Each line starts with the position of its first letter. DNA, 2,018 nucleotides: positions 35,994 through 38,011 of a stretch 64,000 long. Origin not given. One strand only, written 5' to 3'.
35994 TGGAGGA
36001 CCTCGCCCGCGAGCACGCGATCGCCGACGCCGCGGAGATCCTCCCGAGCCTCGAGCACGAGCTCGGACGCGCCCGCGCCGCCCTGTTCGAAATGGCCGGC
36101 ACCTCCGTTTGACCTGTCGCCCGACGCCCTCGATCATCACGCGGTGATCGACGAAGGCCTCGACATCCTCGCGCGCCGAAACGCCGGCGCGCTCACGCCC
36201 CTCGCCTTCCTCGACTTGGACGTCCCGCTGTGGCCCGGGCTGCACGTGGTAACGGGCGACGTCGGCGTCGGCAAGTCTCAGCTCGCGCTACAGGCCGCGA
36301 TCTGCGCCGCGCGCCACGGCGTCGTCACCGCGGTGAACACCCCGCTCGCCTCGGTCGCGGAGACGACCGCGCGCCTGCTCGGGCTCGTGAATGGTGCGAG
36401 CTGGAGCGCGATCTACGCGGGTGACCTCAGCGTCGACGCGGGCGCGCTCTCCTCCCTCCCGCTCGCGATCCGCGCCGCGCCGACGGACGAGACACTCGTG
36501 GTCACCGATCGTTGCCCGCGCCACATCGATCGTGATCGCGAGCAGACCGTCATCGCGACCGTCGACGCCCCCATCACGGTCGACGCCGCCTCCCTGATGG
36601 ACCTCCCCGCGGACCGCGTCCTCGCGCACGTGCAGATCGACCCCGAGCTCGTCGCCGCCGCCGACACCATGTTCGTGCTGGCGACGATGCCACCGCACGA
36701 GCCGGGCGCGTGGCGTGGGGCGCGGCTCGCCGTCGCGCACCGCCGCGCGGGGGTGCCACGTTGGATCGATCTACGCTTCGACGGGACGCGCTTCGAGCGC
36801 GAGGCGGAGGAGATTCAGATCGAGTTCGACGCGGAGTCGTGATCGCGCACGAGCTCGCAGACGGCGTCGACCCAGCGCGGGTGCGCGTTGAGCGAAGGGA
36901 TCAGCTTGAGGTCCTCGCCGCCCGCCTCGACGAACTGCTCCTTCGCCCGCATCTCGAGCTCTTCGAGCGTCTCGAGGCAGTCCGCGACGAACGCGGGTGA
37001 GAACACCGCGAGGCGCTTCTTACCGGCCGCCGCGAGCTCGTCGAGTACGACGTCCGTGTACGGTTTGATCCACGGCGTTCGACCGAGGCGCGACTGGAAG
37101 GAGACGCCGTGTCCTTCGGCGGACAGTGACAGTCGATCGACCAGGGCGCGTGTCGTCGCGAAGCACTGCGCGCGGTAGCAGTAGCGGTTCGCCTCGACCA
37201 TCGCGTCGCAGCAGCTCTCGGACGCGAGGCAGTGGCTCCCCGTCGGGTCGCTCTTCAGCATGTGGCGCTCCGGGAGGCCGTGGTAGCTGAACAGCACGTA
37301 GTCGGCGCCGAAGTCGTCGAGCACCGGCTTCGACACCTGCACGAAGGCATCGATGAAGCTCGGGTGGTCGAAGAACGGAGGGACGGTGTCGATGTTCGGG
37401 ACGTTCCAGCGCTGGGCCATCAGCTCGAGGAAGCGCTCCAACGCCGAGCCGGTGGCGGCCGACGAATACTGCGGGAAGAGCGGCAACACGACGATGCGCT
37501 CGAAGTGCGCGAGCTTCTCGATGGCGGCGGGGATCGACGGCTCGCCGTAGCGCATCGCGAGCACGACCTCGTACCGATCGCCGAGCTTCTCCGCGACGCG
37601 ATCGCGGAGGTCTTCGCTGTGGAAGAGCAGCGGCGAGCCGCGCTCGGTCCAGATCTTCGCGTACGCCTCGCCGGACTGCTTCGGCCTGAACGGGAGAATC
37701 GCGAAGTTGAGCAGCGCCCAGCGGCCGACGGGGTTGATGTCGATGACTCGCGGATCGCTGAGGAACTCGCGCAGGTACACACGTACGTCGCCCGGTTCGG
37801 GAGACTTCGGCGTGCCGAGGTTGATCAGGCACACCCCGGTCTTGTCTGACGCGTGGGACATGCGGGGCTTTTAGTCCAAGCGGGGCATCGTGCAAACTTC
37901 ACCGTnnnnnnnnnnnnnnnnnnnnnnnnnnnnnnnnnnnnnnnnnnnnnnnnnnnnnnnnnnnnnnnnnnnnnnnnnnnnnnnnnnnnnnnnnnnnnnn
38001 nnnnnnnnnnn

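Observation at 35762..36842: Hpt phosphotransfer protein and small RecA-like ATPase immediately downstream of the exosortase substrate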

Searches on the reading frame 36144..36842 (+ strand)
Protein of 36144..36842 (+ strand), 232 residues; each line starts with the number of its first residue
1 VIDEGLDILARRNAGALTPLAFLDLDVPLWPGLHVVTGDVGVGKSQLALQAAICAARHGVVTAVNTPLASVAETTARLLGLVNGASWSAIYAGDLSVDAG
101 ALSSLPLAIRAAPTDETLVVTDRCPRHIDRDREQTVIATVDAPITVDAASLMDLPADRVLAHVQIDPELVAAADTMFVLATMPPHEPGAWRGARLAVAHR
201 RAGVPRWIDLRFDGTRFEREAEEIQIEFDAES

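Call 5: search_protein_families(library=pfam, proteins=[window:36144-36842:+], max_evalue=0.1)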
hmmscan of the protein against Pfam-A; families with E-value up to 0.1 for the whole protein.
window:36144-36842:+ (232 aa): 3 families
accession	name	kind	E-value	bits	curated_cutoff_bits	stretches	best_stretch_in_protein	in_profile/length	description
PF13481.12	AAA_25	-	0.0051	16.9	27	1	32-60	34-61/195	AAA domain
PF13191.12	AAA_16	-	0.018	16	32.6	1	32-142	25-140/167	AAA ATPase domain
PF01590.32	GAF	-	0.06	14.3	22.4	0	70-147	4-98/133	GAF domain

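Call 6: search_protein_families(library=ncbifam, proteins=[window:36144-36842:+], max_evalue=0.1)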
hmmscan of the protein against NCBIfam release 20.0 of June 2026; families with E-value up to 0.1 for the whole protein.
window:36144-36842:+ (232 aa): 3 families
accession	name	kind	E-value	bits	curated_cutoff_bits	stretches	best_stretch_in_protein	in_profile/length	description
NF008163.0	PRK10917.1-1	equivalog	0.0037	15.6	796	1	30-75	288-333/692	ATP-dependent DNA helicase RecG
NF008168.0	PRK10917.2-2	equivalog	0.049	11.9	718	1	35-73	390-428/795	ATP-dependent DNA helicase RecG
TIGR00580.2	mfd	equivalog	0.052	11.9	800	1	35-67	458-490/907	transcription-repair coupling factor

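Call 9: find_homologous_proteins(query=window:36144-36842:+, max_evalue=0.001)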
Query window:36144-36842:+ (232 aa): 16 proteins with E <= 0.001 among 5733 candidates.
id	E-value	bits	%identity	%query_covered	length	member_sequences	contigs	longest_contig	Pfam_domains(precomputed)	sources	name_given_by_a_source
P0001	4.2e-142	489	98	100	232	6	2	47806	-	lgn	-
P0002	3.2e-96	339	71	94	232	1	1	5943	-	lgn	-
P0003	1.4e-91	324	64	98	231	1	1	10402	-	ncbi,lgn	-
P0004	7.0e-65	237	55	98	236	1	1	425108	-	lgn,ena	-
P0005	9.7e-16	76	29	84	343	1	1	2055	PF03796.22,PF13481.13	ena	-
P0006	2.3e-14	72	55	28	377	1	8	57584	PF03796.22,PF13481.13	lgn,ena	-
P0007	6.9e-14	70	44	36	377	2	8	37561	PF03796.22,PF13481.13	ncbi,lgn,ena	-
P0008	1.1e-12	66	27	90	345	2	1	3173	PF03796.22,PF13481.13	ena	-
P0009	2.5e-10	58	41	41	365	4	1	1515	PF03796.22,PF13481.13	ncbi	-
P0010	4.5e-10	58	45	44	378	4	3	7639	PF03796.22,PF13481.13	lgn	-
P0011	3.2e-9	55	40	37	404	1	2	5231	PF03796.22,PF13481.13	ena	-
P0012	3.2e-9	55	42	44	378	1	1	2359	PF03796.22,PF13481.13,PF13191.13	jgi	jgi:replicative DNA helicase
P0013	5.2e-8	51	38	37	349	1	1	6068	PF03796.22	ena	-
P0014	4.2e-7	48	34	48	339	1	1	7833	PF03796.22,PF13481.13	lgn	-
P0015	2.0e-6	46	44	40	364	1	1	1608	PF03796.22,PF13481.13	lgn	-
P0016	2.3e-5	42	33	58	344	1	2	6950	PF03796.22,PF13481.13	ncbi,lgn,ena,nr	ncbi:MAG: AAA family ATPase [Planctomycetes bacterium]|nr:AAA family ATPase [Planctomycetota bacteri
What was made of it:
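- On DnaB-family helicase: Longer relatives do carry PF03796 (call 9).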

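Call 10: find_encoding_contigs(protein=P0004, flank=10000, max_places=3)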
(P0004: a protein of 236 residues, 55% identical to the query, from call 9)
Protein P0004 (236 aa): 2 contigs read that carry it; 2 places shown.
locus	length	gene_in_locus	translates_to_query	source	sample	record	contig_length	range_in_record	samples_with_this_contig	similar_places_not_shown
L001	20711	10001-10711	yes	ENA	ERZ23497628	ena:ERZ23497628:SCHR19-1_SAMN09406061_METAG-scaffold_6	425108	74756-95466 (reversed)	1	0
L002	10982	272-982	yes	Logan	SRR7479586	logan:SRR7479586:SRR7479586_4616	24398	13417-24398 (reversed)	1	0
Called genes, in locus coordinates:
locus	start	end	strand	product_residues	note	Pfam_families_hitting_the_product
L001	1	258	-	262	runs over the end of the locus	PF00462:Glutaredoxin (weak), PF07291:MauE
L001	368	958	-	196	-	PF01323:DSBA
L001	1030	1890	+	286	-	PF00149:Metallophos, PF12850:Metallophos_2 (weak)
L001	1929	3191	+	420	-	PF07690:MFS_1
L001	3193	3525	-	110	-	PF06127:Mpo1-like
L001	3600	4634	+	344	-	PF01075:Glyco_transf_9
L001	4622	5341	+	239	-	PF05742:TANGO2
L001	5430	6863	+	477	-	PF09721:Exosortase_EpsH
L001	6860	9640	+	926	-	PF08487:VIT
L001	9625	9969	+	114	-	PF01627:Hpt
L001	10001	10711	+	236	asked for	-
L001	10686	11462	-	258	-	PF01739:CheR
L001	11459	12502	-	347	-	PF00762:Ferrochelatase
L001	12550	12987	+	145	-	PF13279:4HBT_2, PF03061:4HBT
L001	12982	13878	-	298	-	PF13378:MR_MLE_C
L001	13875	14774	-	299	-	PF01040:UbiA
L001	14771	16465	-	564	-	PF02776:TPP_enzyme_N, PF02775:TPP_enzyme_C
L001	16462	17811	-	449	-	PF00425:Chorismate_bind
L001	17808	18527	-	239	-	PF01209:Ubie_methyltran, PF13489:Methyltransf_23 (weak), PF13649:Methyltransf_25, PF13847:Methyltransf_31, PF08241:Methyltransf_11, PF08242:Methyltransf_12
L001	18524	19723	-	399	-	PF00368:HMG-CoA_red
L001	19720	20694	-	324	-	PF00793:DAHP_synth_1, PF03102:NeuB (weak)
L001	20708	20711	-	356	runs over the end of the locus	PF00348:polyprenyl_synt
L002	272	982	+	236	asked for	-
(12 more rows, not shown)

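Call 11: find_encoding_contigs(protein=P0003, flank=10000, max_places=3)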
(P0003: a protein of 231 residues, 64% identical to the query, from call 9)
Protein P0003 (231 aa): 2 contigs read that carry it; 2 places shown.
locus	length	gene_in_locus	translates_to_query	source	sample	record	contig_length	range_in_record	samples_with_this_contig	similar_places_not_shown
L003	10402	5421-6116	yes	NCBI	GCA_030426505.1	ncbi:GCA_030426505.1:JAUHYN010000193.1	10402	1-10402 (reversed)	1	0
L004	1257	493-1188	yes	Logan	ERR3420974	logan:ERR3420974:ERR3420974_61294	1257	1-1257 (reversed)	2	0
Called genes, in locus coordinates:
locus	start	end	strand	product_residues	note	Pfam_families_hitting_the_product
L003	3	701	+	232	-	?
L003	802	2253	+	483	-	PF09721:Exosortase_EpsH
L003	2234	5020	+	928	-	PF08487:VIT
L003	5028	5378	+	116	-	PF01627:Hpt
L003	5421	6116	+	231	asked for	-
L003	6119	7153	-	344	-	PF00762:Ferrochelatase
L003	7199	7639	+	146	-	PF13279:4HBT_2, PF03061:4HBT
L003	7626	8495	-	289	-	PF21508:MenC_N (weak), PF13378:MR_MLE_C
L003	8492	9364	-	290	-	PF01040:UbiA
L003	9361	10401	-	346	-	?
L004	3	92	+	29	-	?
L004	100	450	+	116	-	PF01627:Hpt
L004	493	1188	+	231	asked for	-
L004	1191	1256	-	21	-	?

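Call 12: find_encoding_contigs(protein=P0002, flank=10000, max_places=3)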
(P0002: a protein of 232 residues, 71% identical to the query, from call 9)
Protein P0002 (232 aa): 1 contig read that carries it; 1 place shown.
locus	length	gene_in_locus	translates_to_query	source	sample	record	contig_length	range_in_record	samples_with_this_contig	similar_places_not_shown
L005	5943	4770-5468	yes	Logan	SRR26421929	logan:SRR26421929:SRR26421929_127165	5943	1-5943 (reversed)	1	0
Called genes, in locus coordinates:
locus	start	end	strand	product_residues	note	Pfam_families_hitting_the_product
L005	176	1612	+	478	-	PF09721:Exosortase_EpsH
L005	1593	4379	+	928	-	PF08487:VIT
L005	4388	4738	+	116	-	PF01627:Hpt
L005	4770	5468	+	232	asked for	-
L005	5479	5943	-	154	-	?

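Call 23: find_encoding_contigs(protein=P0006, flank=6000, max_places=2)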
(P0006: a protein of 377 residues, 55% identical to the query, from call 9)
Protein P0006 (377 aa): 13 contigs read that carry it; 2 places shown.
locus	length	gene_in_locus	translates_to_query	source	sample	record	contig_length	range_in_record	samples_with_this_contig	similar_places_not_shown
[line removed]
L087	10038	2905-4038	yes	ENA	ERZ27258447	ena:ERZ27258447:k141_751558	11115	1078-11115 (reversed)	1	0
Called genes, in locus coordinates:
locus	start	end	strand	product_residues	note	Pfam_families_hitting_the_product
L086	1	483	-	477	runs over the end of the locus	-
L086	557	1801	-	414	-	PF03301:Trp_dioxygenase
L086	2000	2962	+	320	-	PF00579:tRNA-synt_1b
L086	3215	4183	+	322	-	PF00589:Phage_integrase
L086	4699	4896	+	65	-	-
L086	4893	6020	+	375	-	-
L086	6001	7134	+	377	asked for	PF03796:DnaB_C, PF13481:AAA_25 (weak)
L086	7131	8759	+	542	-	-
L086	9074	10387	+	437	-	-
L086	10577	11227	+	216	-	-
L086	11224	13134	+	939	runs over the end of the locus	PF02463:SMC_N (weak), PF13304:AAA_21 (weak), PF13476:AAA_23, PF13555:AAA_29, PF13558:SbcC_Walker_B (faint)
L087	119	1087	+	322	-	PF00589:Phage_integrase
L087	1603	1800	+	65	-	-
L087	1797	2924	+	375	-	-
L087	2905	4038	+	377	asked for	PF03796:DnaB_C, PF13481:AAA_25 (weak)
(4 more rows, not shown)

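Call 24: find_encoding_contigs(protein=P0007, flank=6000, max_places=2)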
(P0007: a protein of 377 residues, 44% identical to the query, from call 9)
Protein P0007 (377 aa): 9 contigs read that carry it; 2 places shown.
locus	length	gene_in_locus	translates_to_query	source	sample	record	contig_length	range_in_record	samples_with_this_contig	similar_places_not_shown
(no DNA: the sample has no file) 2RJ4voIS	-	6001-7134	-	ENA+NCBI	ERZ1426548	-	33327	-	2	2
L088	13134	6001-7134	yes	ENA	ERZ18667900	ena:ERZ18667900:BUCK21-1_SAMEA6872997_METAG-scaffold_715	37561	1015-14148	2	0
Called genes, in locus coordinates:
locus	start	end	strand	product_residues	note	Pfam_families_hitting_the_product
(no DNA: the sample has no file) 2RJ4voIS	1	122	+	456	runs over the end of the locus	PF00158:Sigma54_activat, PF25601:AAA_lid_14 (weak)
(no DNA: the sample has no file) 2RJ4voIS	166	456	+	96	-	-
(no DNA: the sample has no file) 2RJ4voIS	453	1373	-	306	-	PF08843:AbiEii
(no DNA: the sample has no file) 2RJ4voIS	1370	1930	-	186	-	PF13338:AbiEi_4 (weak)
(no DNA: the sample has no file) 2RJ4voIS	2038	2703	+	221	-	PF01656:CbiA, PF10609:ParA (faint), PF13614:AAA_31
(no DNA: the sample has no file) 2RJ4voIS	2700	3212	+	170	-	-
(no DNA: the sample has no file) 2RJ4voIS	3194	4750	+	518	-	-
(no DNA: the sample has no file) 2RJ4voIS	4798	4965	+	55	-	-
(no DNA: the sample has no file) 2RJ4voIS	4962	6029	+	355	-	-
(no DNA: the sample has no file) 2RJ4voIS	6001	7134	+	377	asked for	PF03796:DnaB_C, PF13481:AAA_25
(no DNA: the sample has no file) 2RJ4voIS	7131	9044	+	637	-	-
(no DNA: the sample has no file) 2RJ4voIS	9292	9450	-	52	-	-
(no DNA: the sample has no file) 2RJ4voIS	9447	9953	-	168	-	PF08719:NADAR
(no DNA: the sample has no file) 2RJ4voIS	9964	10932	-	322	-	PF00589:Phage_integrase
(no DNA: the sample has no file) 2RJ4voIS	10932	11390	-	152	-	-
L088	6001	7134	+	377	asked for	PF03796:DnaB_C, PF13481:AAA_25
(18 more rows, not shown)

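Call 40: predict_structure(alignment_id=A2)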
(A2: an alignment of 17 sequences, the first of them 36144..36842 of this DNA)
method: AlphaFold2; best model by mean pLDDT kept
length: 232 residues; sequences in the alignment: 17
mean_pLDDT: 89.5   pTM: 0.86
mean pLDDT of the five models: 89.5, 89.4, 89.5, 89.0, 88.3
residues with pLDDT >= 90: 169; 70-90: 50; 50-70: 3; < 50: 10
segments of 3 or more residues with pLDDT < 50: 223-232
pLDDT, mean of each block of 10 residues (from residue 1): 81 84 90 95 96 96 94 97 96 95 94 88 81 91 95 96 94 95 88 95 91 93 46 40
secondary structure, 60 per line:
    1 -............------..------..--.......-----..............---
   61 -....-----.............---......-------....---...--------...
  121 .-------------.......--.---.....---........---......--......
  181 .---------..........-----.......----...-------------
elements in order: H2-13 E32-38 H44-57 E62-65 H71-83 H87-92 H100-103 E107-109 E118-121 E135-141 H148-152 H156-162 H167-172 E175-181 E191-200 E206-212 E217-219
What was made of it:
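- Confident compact fold (call 40).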

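Call 42: fold_search(model_id=the predicted structure, library=pdb)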
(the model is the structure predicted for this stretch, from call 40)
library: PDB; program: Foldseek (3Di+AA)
matches with E <= 10: 1719; with E <= 0.001: 549
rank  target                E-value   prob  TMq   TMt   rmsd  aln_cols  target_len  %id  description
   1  4nmn_A                8.4e-10  1.00  0.65  0.39   5.8       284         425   18  Aquifex aeolicus replicative helicase (DnaB) complexed with ADP, at 3.3 resolution (released 2014-01-29)
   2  4a1f_A                9.6e-10  1.00  0.64  0.48   7.3       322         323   15  Crystal structure of C-terminal domain of Helicobacter pylori DnaB Helicase (released 2012-03-21)
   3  4zc0_A                1.2e-09  1.00  0.65  0.37   6.4       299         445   15  Structure of a dodecameric bacterial helicase (released 2015-10-21)
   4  4zc0_B                2.0e-09  1.00  0.64  0.37   5.8       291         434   16  Structure of a dodecameric bacterial helicase (released 2015-10-21)
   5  2q6t_C                2.3e-09  1.00  0.63  0.38   6.5       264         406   16  Crystal structure of the Thermus aquaticus DnaB monomer (released 2007-07-24)
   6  2r6d_B                3.3e-09  1.00  0.63  0.41  10.5       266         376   18  Crystal Form B1 (released 2008-06-10)
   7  3bh0                  5.2e-09  1.00  0.68  0.57   6.0       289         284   14  ATPase Domain of G40P (released 2007-12-25)
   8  4esv_B                5.5e-09  1.00  0.69  0.40   5.4       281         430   16  A New Twist on the Translocation Mechanism of Helicases from the Structure of DnaB with its Substrates (released 2012-10-24)
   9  4nmn_B                5.5e-09  1.00  0.64  0.38   5.9       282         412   18  Aquifex aeolicus replicative helicase (DnaB) complexed with ADP, at 3.3 resolution (released 2014-01-29)
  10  4esv_C                6.3e-09  1.00  0.70  0.40   4.8       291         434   15  A New Twist on the Translocation Mechanism of Helicases from the Structure of DnaB with its Substrates (released 2012-10-24)
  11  4esv_F                7.1e-09  1.00  0.68  0.40   5.7       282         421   15  A New Twist on the Translocation Mechanism of Helicases from the Structure of DnaB with its Substrates (released 2012-10-24)
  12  9dls_D                7.5e-09  1.00  0.67  0.38   6.2       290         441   16  Vibrio cholerae DnaB (released 2025-07-16)
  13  9dls_C                8.0e-09  1.00  0.67  0.38   5.5       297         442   15  Vibrio cholerae DnaB (released 2025-07-16)
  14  7t22_A                8.5e-09  1.00  0.69  0.38   5.5       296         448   14  E. coli DnaB bound to three DnaG C-terminal domains, ssDNA, ADP and AlF4 (released 2023-01-18)
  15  4esv_E                9.7e-09  1.00  0.69  0.40   5.5       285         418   16  A New Twist on the Translocation Mechanism of Helicases from the Structure of DnaB with its Substrates (released 2012-10-24)
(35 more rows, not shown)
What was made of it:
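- On RecA-superfamily fold: There are 549 PDB matches at E<=0.001; among the 50 listed, DnaB ranks first, followed by Twinkle, RAD51 paralogues and RecA (calls 40, 42).
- Closest known: DnaB-family replicative helicase C-terminal domain. Same: RecA-like core fold: Foldseek E about 1e-9, TMq 0.65-0.71 to DnaB (call 42).
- The P232 fold is confident (pLDDT 89.5, pTM 0.86) and its best PDB matches are DnaB C-terminal domains (calls 40, 42).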

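Call 43: search_solved_structures(query=A2, max_evalue=1)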
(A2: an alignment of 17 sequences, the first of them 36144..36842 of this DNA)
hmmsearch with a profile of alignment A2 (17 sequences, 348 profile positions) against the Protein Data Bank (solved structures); distinct sequences matched with E-value up to 1: 63 (the best 60 are shown).
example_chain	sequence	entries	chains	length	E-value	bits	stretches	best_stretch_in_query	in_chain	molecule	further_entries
2q6t_A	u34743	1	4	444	1.8e-19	73.3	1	33-330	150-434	DnaB replication fork helicase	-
2vye_A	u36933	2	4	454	1.9e-17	66.7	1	41-326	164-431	REPLICATIVE DNA HELICASE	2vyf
2r6a_A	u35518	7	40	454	2.8e-17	66.2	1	47-326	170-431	Replicative helicase | Replicative DNA helicase DnaB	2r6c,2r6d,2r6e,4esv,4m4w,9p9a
4nmn_A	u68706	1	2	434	7.5e-16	61.5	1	75-326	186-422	Replicative DNA helicase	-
3bh0_A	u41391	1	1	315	6.3e-13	51.8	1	88-326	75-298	DNAB-LIKE REPLICATIVE HELICASE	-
6t66_A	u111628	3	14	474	1.2e-12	51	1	41-333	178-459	Replicative DNA helicase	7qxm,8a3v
9dls_A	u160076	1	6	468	1.6e-12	50.5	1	41-329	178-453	Replicative DNA helicase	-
3bgw_A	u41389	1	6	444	1.7e-12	50.4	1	88-326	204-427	DNAB-Like Replicative Helicase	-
6kza_A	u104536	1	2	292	2.4e-12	49.9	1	51-331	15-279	Replicative DNA helicase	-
7t22_A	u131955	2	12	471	3.7e-12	49.3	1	40-331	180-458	Replicative DNA helicase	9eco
6bbm_A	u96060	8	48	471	3.7e-12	49.3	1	40-331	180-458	Replicative DNA helicase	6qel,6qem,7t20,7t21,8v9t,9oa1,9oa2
3cmu_A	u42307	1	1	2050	4.5e-11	45.8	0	87-132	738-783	Protein recA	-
3cmt_A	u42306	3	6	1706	9.1e-10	41.5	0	87-132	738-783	Protein recA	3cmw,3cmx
4a1f_A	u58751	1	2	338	2.5e-09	40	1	41-328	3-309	REPLICATIVE DNA HELICASE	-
4zc0_A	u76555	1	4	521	4.6e-09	39.1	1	36-328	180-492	Replicative DNA helicase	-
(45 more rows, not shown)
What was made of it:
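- Closest known: DnaB-family replicative helicase C-terminal domain. Same: The profile with longer relatives hits DnaB at E 1.8e-19 (call 43).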

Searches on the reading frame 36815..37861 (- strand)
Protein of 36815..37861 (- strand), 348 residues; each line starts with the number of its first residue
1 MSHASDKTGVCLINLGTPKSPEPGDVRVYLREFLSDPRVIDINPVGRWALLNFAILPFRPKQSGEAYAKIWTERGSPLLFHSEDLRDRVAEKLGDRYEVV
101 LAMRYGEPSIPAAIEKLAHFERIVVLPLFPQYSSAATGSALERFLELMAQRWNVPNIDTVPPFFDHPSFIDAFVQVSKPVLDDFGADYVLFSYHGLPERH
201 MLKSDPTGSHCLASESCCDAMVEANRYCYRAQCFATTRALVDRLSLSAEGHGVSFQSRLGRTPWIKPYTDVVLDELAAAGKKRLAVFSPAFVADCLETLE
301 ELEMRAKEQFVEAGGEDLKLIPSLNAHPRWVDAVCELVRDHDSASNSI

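Call 5: search_protein_families(library=pfam, proteins=[window:36815-37861:-], max_evalue=0.1)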
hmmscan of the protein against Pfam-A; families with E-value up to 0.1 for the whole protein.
window:36815-37861:- (348 aa): 2 families
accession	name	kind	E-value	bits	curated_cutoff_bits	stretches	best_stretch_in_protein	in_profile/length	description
PF00762.24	Ferrochelatase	-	3.7e-96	322.3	27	1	7-341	1-316/317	Ferrochelatase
PF01903.22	CbiX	-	0.00012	22.7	22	1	84-174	14-105/106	CbiX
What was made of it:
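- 36815..37861 (-): Ferrochelatase hemH, convergent, overlapping the 3' end of P232 by 28 nt. It marks the right-hand boundary of the unit. Pfam Ferrochelatase E 3.7e-96 (call 5).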

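Call 6: search_protein_families(library=ncbifam, proteins=[window:36815-37861:-], max_evalue=0.1)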
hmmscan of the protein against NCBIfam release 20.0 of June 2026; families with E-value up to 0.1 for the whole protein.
window:36815-37861:- (348 aa): 4 families
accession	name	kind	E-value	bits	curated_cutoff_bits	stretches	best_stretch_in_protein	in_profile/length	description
TIGR00109.1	hemH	equivalog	6.1e-69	232.9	124.6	2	5-213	3-215/322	ferrochelatase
NF000689.1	PRK00035.2-1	equivalog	3.9e-17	62.1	408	1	85-340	60-309/311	ferrochelatase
NF009095.0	PRK12435.1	subfamily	1.8e-09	37.2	455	1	84-208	65-196/311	ferrochelatase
NF033198.0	F430_CfbA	equivalog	0.031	14.2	120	0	100-129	36-67/122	sirohydrochlorin nickelochelatase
